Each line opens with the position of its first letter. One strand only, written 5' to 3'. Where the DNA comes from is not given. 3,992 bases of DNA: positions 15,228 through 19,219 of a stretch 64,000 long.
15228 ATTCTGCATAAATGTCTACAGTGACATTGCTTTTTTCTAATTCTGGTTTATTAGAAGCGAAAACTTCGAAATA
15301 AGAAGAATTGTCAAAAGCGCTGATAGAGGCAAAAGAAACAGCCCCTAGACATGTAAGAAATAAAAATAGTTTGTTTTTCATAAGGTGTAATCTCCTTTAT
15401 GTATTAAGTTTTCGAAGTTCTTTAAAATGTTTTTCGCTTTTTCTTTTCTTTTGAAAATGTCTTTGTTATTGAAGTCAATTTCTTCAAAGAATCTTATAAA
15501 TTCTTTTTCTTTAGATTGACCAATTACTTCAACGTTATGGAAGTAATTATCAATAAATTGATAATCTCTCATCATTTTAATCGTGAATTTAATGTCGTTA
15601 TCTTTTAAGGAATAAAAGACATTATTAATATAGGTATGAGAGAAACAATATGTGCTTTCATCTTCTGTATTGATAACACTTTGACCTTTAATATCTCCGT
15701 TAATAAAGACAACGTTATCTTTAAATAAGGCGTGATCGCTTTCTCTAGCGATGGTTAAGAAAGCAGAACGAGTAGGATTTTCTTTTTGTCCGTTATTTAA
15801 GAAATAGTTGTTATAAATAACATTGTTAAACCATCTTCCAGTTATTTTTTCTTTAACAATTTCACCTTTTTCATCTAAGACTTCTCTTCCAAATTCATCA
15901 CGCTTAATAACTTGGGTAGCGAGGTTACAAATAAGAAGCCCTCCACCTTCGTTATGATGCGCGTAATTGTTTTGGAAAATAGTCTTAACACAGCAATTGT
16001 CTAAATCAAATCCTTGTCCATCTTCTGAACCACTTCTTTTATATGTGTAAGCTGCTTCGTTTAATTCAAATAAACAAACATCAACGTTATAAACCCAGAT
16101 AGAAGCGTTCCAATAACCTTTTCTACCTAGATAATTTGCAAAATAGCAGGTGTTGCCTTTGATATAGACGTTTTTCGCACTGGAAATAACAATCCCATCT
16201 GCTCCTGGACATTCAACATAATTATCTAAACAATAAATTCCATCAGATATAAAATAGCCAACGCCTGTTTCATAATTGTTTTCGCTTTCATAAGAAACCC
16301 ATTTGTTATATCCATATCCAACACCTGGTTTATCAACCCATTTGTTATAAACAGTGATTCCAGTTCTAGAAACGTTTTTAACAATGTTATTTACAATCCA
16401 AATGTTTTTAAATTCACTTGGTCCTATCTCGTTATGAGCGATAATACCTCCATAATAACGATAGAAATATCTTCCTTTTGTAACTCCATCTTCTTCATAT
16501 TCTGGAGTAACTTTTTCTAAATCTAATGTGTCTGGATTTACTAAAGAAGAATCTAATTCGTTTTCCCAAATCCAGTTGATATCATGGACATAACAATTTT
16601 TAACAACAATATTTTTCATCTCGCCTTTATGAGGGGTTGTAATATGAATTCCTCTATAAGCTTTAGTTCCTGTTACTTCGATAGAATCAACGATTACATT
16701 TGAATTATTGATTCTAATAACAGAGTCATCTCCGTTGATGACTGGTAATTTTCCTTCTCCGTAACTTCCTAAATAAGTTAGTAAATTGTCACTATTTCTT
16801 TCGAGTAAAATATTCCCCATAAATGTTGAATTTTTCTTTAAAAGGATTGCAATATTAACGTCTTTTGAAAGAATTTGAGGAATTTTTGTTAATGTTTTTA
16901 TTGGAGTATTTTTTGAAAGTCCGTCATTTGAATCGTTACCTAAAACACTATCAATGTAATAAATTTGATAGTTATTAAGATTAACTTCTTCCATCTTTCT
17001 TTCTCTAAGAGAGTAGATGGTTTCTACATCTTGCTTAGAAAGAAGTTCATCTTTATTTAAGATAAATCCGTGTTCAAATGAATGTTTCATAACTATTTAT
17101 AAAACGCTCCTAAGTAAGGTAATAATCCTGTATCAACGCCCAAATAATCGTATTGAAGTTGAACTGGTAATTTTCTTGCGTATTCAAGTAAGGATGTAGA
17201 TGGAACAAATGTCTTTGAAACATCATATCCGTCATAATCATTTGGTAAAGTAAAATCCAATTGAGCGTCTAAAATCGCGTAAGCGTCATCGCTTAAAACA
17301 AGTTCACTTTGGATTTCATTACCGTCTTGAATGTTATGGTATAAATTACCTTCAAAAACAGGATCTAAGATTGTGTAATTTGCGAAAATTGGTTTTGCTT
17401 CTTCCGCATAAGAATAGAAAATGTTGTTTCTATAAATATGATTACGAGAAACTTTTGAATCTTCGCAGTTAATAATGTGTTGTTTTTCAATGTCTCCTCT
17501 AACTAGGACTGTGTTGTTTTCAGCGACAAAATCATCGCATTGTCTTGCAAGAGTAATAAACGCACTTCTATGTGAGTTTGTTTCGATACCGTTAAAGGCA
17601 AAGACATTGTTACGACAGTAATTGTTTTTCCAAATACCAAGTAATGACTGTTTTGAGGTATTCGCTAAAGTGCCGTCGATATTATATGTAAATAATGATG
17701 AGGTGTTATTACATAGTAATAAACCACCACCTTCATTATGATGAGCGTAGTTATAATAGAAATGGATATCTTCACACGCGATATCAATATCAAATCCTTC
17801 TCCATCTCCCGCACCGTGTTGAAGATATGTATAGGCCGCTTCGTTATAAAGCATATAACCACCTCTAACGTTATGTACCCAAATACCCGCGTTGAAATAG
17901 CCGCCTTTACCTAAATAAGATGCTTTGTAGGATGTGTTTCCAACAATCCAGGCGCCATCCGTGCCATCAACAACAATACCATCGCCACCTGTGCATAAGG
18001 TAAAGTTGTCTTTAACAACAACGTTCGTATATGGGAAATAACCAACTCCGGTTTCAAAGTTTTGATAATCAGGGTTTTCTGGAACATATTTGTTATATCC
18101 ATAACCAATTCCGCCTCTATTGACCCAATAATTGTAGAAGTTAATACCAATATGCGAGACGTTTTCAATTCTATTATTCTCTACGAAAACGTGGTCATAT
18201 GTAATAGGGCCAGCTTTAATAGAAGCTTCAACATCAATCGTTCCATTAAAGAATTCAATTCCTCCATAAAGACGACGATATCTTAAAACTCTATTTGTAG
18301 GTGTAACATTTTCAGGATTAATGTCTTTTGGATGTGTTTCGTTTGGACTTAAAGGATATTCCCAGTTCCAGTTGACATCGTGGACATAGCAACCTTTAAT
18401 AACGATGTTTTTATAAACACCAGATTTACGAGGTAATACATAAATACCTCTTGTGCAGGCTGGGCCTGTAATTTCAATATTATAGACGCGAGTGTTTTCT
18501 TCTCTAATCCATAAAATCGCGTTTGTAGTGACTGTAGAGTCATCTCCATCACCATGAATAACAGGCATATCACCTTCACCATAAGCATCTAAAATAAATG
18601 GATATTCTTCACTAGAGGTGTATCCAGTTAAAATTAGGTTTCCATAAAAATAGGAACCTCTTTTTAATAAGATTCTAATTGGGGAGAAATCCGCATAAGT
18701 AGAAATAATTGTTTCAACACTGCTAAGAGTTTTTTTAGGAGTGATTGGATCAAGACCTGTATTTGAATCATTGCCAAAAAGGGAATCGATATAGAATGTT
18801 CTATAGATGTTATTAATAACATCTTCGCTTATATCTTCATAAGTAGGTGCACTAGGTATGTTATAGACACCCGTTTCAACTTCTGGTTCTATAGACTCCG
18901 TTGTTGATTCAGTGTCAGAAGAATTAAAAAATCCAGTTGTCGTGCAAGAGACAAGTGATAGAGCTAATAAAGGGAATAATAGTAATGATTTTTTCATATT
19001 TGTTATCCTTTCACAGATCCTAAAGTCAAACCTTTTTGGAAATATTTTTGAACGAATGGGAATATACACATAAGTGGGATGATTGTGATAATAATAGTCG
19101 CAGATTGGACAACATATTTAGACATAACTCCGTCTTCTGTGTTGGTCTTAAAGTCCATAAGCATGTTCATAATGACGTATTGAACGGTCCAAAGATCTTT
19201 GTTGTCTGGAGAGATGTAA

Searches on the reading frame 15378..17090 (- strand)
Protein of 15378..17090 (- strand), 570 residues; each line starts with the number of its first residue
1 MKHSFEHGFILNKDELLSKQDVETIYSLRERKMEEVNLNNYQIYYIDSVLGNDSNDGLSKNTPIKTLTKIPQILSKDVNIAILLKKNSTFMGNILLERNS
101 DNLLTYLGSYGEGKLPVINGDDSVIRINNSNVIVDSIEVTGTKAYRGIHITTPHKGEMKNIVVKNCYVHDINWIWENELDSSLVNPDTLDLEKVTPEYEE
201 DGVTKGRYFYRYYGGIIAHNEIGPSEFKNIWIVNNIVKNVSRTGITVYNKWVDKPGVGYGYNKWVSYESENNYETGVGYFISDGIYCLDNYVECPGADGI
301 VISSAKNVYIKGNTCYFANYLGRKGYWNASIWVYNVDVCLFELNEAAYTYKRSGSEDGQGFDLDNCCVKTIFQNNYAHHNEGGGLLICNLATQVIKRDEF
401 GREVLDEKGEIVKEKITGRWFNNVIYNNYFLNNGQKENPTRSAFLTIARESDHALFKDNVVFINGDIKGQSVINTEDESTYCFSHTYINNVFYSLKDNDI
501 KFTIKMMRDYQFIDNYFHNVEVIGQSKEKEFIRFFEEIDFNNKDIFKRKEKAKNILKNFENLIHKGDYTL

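Call 48: search_protein_families(library=pfam, proteins=[window:15378-17090:-], max_evalue=0.001)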
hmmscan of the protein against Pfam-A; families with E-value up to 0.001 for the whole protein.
window:15378-17090:- (570 aa): 0 families

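Call 66: search_solved_structures(query=window:15378-17090:-, max_evalue=0.01)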
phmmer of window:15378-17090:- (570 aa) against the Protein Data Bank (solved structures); distinct sequences matched with E-value up to 0.01: 3.
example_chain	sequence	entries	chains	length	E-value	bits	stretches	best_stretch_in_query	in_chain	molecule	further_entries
7v6m_A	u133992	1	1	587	2.5e-07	33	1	42-118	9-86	Fibronectin type III domain-containing protein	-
5gqc_A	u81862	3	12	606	4.3e-06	29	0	40-97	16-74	Lacto-N-biosidase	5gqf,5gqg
24mr_A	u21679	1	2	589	5.5e-05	25.3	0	43-97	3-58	Lacto-N-biosidase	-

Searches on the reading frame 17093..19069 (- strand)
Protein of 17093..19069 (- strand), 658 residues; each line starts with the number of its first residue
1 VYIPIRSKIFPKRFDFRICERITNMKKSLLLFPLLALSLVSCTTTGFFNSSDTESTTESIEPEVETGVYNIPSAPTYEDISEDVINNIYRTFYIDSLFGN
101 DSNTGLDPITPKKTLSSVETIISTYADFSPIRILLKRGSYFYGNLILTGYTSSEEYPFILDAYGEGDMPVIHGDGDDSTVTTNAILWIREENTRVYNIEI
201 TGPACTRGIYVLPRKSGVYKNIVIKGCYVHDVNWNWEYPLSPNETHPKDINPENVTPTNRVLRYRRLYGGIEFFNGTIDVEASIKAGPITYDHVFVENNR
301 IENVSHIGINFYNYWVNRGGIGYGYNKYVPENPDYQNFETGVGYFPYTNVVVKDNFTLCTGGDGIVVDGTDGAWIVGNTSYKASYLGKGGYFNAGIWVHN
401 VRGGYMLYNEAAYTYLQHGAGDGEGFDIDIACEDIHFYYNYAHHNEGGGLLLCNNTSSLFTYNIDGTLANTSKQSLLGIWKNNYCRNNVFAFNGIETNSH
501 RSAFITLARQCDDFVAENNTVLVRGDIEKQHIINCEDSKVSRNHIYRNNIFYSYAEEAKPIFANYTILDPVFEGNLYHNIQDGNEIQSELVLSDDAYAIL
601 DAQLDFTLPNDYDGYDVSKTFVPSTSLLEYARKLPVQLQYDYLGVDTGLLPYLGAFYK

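Call 48: search_protein_families(library=pfam, proteins=[window:17093-19069:-], max_evalue=0.001)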
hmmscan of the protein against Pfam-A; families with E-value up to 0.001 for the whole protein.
window:17093-19069:- (658 aa): 0 families

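Call 67: search_solved_structures(query=window:17093-19069:-, max_evalue=0.01)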
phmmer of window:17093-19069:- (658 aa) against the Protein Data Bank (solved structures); distinct sequences matched with E-value up to 0.01: 1.
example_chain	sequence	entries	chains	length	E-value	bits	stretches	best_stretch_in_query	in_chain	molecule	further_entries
6kqs_A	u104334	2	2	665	4e-13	51.7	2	78-176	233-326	lacto-N-biosidase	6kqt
